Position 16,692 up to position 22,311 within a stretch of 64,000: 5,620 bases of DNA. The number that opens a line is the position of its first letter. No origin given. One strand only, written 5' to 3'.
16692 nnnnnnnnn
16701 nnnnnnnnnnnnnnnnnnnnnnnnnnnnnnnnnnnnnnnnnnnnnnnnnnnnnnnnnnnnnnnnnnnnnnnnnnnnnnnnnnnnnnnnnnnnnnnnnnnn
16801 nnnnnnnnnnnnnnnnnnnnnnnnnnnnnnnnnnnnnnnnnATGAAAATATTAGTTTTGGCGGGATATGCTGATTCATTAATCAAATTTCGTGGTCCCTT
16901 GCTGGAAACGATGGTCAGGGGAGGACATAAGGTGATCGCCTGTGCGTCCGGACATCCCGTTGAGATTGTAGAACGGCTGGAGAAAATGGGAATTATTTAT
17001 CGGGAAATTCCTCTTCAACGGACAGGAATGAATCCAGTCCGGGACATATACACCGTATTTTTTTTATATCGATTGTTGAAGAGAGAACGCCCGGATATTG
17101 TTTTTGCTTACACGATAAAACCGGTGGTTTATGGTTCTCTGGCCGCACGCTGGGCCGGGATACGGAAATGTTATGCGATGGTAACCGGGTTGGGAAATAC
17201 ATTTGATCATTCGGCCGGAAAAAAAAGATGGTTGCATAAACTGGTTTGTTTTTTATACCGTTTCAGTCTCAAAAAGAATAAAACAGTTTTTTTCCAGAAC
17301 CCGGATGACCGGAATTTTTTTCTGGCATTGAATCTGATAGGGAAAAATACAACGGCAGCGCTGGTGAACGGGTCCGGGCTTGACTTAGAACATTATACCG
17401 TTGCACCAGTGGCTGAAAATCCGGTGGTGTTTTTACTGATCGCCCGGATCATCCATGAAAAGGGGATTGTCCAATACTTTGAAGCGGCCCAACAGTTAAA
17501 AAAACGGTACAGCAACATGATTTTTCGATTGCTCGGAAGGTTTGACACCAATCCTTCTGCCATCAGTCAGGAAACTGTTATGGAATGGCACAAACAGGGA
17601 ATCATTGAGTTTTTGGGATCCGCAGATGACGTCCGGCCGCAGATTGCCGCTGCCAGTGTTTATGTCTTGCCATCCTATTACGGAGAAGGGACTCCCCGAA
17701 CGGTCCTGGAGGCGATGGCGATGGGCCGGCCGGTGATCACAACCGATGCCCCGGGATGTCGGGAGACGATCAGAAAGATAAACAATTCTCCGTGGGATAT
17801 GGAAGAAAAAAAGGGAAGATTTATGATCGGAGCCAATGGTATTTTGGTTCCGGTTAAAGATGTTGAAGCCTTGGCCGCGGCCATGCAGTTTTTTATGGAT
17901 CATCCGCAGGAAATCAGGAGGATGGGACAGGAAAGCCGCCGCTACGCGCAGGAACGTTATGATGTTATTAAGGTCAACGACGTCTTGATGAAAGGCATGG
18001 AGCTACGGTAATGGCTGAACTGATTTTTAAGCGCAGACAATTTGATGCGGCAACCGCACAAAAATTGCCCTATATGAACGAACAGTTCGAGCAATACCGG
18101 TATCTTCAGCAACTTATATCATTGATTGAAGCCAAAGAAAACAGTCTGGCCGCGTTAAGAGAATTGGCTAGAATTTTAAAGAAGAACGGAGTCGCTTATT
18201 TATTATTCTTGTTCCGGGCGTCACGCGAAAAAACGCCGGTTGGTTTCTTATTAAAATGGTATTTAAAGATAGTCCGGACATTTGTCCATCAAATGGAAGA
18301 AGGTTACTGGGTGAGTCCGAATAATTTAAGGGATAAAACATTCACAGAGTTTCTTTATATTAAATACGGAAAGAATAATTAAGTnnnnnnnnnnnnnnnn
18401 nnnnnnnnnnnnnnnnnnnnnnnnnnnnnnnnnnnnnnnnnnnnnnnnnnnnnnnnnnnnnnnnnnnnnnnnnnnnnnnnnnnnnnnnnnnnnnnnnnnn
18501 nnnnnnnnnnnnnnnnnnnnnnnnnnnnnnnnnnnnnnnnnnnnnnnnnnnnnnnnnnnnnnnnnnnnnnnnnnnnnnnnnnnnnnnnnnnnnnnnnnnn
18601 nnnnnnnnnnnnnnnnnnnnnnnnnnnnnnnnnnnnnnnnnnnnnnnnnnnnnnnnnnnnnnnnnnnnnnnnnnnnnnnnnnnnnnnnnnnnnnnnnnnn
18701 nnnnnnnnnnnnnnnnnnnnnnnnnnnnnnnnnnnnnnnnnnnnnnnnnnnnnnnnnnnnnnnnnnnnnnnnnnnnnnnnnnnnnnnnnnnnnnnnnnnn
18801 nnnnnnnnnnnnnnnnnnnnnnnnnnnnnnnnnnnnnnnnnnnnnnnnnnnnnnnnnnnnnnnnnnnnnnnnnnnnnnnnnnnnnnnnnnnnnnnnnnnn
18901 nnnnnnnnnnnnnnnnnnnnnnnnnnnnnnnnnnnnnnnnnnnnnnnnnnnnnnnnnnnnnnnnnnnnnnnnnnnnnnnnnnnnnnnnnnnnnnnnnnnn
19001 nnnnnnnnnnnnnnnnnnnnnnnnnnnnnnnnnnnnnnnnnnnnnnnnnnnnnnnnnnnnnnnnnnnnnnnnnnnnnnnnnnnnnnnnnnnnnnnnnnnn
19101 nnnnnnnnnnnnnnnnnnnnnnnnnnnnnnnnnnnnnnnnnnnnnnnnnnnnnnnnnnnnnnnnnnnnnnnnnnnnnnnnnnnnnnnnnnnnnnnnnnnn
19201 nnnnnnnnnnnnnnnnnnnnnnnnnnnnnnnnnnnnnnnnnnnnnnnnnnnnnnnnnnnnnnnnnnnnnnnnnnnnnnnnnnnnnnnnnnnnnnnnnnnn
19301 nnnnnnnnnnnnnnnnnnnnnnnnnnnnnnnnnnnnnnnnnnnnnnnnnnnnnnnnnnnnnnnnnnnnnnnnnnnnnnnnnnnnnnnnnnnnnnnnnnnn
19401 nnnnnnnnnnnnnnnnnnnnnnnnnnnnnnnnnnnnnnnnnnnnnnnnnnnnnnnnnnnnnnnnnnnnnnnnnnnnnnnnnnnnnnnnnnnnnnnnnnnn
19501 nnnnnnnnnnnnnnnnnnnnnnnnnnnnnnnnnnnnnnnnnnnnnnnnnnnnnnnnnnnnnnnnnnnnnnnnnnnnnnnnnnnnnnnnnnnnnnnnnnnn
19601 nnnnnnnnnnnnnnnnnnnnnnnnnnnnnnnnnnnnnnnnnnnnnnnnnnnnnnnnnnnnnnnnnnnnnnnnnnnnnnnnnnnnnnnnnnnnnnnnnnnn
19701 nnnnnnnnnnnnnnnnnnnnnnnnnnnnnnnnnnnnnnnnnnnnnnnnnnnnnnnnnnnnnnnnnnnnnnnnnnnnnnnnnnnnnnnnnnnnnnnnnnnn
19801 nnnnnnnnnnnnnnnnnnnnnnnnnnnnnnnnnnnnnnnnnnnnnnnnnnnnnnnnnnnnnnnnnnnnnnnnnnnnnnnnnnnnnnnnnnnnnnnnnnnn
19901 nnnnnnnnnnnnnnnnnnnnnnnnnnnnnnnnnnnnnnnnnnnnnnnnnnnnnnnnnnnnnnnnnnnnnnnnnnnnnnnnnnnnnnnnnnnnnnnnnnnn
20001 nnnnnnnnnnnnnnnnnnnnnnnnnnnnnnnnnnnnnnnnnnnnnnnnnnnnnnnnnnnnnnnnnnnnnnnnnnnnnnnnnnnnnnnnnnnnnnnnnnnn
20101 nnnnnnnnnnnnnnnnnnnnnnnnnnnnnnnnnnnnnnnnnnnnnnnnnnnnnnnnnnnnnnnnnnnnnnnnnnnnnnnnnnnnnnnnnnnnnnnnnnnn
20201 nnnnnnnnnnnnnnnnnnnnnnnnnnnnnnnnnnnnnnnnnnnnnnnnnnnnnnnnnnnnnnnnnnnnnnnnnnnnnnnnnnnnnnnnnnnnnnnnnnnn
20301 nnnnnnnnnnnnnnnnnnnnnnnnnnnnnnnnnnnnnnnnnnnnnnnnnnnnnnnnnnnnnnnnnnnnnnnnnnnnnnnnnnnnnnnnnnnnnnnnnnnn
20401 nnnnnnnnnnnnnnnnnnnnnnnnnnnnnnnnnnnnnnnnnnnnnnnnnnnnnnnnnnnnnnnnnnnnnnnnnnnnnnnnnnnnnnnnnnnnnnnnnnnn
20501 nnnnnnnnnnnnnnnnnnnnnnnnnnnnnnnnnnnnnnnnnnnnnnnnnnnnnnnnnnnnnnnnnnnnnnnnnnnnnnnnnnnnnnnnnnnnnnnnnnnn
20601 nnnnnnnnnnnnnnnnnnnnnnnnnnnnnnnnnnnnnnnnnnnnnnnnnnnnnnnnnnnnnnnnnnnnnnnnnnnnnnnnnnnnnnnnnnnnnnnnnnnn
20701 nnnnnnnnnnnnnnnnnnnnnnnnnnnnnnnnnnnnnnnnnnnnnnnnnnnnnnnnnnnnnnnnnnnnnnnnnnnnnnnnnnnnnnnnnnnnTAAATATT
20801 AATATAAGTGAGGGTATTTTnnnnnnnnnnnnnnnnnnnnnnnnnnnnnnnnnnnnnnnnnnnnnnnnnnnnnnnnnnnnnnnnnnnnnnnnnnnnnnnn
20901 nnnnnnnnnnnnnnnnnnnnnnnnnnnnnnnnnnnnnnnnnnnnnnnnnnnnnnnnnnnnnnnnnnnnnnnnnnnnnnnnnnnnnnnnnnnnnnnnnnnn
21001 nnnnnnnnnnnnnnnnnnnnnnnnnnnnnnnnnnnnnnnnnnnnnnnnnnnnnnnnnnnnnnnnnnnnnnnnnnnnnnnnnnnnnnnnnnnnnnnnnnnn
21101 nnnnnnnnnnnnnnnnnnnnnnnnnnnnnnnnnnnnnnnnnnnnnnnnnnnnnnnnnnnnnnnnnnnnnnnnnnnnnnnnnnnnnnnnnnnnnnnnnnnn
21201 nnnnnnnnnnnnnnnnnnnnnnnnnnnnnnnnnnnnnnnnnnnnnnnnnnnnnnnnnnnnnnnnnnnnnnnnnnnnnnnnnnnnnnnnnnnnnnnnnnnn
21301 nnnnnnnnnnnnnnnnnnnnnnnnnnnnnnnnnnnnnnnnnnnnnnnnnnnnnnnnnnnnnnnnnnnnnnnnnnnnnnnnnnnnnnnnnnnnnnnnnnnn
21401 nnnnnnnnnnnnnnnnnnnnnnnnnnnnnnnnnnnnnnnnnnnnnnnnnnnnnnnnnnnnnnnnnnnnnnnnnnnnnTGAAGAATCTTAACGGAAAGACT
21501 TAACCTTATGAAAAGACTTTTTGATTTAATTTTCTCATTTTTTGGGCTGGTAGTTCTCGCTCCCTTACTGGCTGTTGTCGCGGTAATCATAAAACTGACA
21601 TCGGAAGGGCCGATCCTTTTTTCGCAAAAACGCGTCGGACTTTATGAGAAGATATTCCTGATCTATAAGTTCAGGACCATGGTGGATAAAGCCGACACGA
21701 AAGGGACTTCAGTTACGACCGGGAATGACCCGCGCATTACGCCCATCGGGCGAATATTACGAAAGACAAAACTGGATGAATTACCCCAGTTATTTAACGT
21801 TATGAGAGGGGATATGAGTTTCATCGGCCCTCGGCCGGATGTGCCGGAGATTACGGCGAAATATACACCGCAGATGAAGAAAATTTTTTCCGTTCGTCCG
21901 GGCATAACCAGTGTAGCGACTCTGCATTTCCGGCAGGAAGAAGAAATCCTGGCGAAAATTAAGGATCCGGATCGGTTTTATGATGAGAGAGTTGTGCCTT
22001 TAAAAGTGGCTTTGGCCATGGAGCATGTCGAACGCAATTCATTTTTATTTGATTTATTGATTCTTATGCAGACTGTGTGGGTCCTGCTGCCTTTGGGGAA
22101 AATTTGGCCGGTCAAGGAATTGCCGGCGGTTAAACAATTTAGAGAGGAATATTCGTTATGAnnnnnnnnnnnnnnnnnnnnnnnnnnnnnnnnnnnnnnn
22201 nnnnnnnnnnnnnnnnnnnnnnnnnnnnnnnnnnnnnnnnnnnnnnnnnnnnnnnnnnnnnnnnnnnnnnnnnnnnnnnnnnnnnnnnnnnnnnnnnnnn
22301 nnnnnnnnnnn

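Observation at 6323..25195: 19 kb Wzx/Wzy-dependent EPS locus of PEP-CTERM type, predicted to make an amino-acid- or amide-decorated amino-deoxy-sugar polymer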

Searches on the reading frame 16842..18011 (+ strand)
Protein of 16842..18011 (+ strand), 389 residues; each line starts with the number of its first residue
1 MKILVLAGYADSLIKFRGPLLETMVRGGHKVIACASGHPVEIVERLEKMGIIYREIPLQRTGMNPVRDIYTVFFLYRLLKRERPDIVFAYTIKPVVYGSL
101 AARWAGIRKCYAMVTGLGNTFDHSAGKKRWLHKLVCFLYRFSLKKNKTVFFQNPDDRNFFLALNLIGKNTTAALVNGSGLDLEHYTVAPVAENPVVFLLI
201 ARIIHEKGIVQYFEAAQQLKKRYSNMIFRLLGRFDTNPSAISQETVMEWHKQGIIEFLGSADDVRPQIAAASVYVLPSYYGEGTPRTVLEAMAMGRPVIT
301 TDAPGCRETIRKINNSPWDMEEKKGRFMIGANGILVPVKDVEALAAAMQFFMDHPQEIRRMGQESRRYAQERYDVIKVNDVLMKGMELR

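Call 4: search_protein_families(library=pfam, proteins=[window:16842-18011:+])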
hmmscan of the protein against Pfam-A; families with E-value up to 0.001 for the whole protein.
window:16842-18011:+ (389 aa): 7 families
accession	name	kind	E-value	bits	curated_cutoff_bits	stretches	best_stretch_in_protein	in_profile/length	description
PF13692.12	Glyco_trans_1_4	-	3e-25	89.6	27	1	196-351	3-139/142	Glycosyl transferases group 1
PF00534.26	Glycos_transf_1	-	2.7e-24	86.1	26.4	1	191-367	12-171/172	Glycosyl transferases group 1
PF13477.12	Glyco_trans_4_2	-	2.5e-08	34.6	23.4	1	55-153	49-139/139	Glycosyl transferase 4-like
PF13579.12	Glyco_trans_4_4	-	2.9e-08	34.6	29.7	1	20-164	10-146/158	Glycosyl transferase 4-like domain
PF13439.12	Glyco_transf_4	-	1.7e-07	31.8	28.5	1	20-143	11-131/170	Glycosyltransferase Family 4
PF20706.3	GT4-conflict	-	1.5e-05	24.6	26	1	179-372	182-375/385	Family 4 Glycosyltransferase in conflict systems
PF13524.12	Glyco_trans_1_2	-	0.00021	21.7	25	0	228-374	17-134/144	Glycosyl transferase-like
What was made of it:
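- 16842..18011 (+): GT4 glycosyltransferase c. Glyco_trans_1_4 89.6 bits (call 4).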

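Call 6: search_protein_families(library=ncbifam, proteins=[window:16842-18011:+])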
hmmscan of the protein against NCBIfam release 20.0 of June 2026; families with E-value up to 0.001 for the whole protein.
window:16842-18011:+ (389 aa): 23 families
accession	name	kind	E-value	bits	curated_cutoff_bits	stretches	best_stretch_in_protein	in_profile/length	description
TIGR03088.1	stp2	hypoth_equivalog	1.2e-23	83.8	409.05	1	190-376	190-360/374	TIGR03088 family PEP-CTERM/XrtA system glycosyltransferase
NF041876.1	EPS_EpsE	equivalog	2e-20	73.4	400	1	185-376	205-383/389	exopolysaccharide biosynthesis GT4 family glycosyltransferase EpsE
TIGR04005.1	wcaL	equivalog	6.2e-12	45.1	537.6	1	173-352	199-368/406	colanic acid biosynthesis glycosyltransferase WcaL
NF047684.1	TeichurnBiosyTuaC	equivalog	5.1e-11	42.1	550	1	195-313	220-331/391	teichuronic acid biosynthesis protein TuaC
TIGR03087.1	stp1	hypoth_equivalog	1.7e-10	40.7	316.65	1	222-319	256-344/397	TIGR03087 family PEP-CTERM/XrtA system glycosyltransferase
NF038295.1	EPS_HpsP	equivalog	9.1e-10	38.1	550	1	190-375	203-373/388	hormogonium polysaccharide biosynthesis glycosyltransferase HpsP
TIGR03999.1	thiol_BshA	equivalog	1.4e-09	37.4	273.7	1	240-376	242-360/375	N-acetyl-alpha-D-glucosaminyl L-malate synthase BshA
NF038011.1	PelF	equivalog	3.8e-09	36.1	100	1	190-359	302-462/489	GT4 family glycosyltransferase PelF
NF038229.1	Glyco4_Geo_Pelo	equivalog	5.6e-08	32.2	400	1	183-312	147-278/338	GPMC system family 4 glycosyltransferase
TIGR02149.1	glgA_Coryne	subfamily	9.1e-08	31.6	302.4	1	195-374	205-375/391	glycogen synthase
NF047880.1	glyco_SdgA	exception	1.6e-07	30.3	800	1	198-370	319-472/488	serine-aspartate repeat adhesin O-glycosyltransferase SdgA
NF050056.1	ProtGlycPglH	equivalog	5.1e-06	25.8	600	1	133-383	125-347/354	GalNAc-alpha-(1->4)-GalNAc-alpha-(1->3)-diNAcBac-PP-undecaprenol alpha-1,4-N-acetyl-D-galactosaminyltransferase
TIGR04157.1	glyco_rSAM_CFB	subfamily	5.1e-06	25.7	400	1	192-381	225-401/406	TIGR04157 family glycosyltransferase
NF038298.1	EPS_HpsO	equivalog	8.1e-06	24.8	575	1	191-373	198-371/388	hormogonium polysaccharide biosynthesis glycosyltransferase HpsO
TIGR04063.1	stp3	hypoth_equivalog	2.2e-05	23.5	442.05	0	284-373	307-379/397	TIGR04063 family PEP-CTERM/XrtA system glycosyltransferase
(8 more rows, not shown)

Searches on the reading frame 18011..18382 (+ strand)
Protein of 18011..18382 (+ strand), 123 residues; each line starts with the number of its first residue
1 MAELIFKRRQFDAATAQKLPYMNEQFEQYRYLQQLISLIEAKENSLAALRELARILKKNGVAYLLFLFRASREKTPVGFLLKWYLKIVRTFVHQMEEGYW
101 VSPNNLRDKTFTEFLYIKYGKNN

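Call 4: search_protein_families(library=pfam, proteins=[window:18011-18382:+])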
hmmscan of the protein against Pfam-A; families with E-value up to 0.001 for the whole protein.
window:18011-18382:+ (123 aa): 0 families

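Call 6: search_protein_families(library=ncbifam, proteins=[window:18011-18382:+])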
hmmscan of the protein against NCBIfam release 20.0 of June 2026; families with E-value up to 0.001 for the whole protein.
window:18011-18382:+ (123 aa): 1 family
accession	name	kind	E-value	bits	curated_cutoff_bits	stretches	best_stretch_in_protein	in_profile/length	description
NF040539.1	AST_met_ArsM_2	exception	0.00097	19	240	1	7-61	110-160/262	putative arsinothricin biosynthesis methyltransferase ArsM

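Call 38: search_protein_families(library=pfam, proteins=[window:18011-18382:+], max_evalue=1)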
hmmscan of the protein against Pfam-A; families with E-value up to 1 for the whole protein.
window:18011-18382:+ (123 aa): 4 families
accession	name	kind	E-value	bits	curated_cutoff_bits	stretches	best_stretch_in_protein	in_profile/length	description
PF25064.1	ARM_TT21_5th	-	0.012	16.4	27.8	1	1-44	7-50/117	TT21 fifth ARM repeats domain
PF08241.18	Methyltransf_11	-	0.016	16.3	21.2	1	11-63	46-94/95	Methyltransferase domain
PF22860.2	DUF7017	-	0.068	13.6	27.5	1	31-96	20-86/141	Domain of unknown function (DUF7017)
PF13649.12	Methyltransf_25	-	0.24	12.6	27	1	10-60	49-97/97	Methyltransferase domain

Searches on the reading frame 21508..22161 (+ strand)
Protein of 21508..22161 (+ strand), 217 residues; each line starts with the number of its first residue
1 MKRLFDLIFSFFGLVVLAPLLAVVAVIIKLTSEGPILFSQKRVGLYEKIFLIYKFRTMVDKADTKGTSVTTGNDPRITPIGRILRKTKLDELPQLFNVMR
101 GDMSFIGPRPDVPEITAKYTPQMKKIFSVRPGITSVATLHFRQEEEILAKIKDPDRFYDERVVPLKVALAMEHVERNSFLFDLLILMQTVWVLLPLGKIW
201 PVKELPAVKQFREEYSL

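Call 5: search_protein_families(library=pfam, proteins=[window:21508-22161:+])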
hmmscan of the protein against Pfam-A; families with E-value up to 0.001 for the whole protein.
window:21508-22161:+ (217 aa): 1 family
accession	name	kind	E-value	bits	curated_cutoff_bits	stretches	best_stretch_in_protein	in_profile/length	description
PF02397.22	Bac_transf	-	8.2e-61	205.1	27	1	2-194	1-178/179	Bacterial sugar transferase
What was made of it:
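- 21508..22161 (+): Small monotopic phosphoglycosyl transferase (PglC-like) that primes the repeat unit. Bac_transf 205 bits (call 5).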

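Call 7: search_protein_families(library=ncbifam, proteins=[window:21508-22161:+])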
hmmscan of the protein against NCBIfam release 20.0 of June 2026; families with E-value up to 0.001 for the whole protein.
window:21508-22161:+ (217 aa): 10 families
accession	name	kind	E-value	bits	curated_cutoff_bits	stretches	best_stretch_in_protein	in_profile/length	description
TIGR03025.1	EPS_sugtrans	subfamily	8e-68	229.7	295.55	1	1-194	257-439/445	exopolysaccharide biosynthesis polyprenyl glycosylphosphotransferase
TIGR03023.1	WcaJ_sugtrans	equivalog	9.7e-62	209.7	410.75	1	1-193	262-446/453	undecaprenyl-phosphate glucose phosphotransferase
TIGR03013.1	EpsB_2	subfamily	3.8e-48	164.7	393.35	1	1-194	254-437/443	TIGR03013 family XrtA/PEP-CTERM system glycosyltransferase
TIGR03022.1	WbaP_sugtrans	subfamily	3.1e-46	158.6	403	2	73-194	345-450/456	undecaprenyl-phosphate galactose phosphotransferase WbaP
NF052601.1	undeca_RfbP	equivalog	6.5e-44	150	330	1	1-194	44-236/244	undecaprenyl-phosphate galactose phosphotransferase family protein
NF041877.1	EPS_EpsZ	equivalog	4.4e-43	147.6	800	1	1-142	265-417/459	exopolysaccharide biosynthesis polyisoprenyl-phosphate hexose-1-phosphate transferase EpsZ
NF050817.1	PolSacchBiosHfsE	equivalog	9.7e-41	140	750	1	1-194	271-460/467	polysaccharide biosynthesis protein HfsE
NF007518.0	PRK10124.1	equivalog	4.2e-35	121.4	684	1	1-190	273-454/464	undecaprenyl-phosphate glucose phosphotransferase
NF011751.0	PRK15204.1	equivalog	4.1e-27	94.9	907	1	1-144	279-436/476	undecaprenyl-phosphate galactose phosphotransferase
NF045514.1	glycotran_HepC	equivalog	1.2e-26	93.4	140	1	1-110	116-211/220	heterocyst development glycosyltransferase HepC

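Call 68: search_solved_structures(query=window:21508-22161:+, max_evalue=0.00001)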
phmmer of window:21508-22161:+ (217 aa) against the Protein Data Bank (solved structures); distinct sequences matched with E-value up to 0.00001: 7.
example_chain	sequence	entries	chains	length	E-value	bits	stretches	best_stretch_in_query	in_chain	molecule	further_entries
8e37_B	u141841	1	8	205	1.1e-32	116.7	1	1-175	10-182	N,N'-diacetylbacilliosaminyl-1-phosphate transferase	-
8g1n_A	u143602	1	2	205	5.3e-32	114.5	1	1-161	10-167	N,N'-diacetylbacilliosaminyl-1-phosphate transferase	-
8t53_A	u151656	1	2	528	2.3e-26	96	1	1-143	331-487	Undecaprenyl-phosphate galactose phosphotransferase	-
30us_A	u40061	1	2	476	4.9e-22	81.9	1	1-143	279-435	UDP-Gal::undecaprenolphosphate Gal-1-P transferase WbaP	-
30wc_A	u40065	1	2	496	5.5e-22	81.7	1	1-143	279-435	Undecaprenyl-phosphate galactose phosphotransferase WbaP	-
9s7s_A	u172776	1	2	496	5.6e-22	81.7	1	1-143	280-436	UDP-Gal::undecaprenolphosphate Gal-1-P transferase WbaP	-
9s8l_A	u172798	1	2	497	5.6e-22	81.7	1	1-143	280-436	UDP-Gal::undecaprenolphosphate Gal-1-P transferase WbaP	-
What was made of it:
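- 21508..22161 (+): Best solved relative is PglC (N,N'-diacetylbacillosaminyl-1-phosphate transferase) 8e37, 117 bits (call 68).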
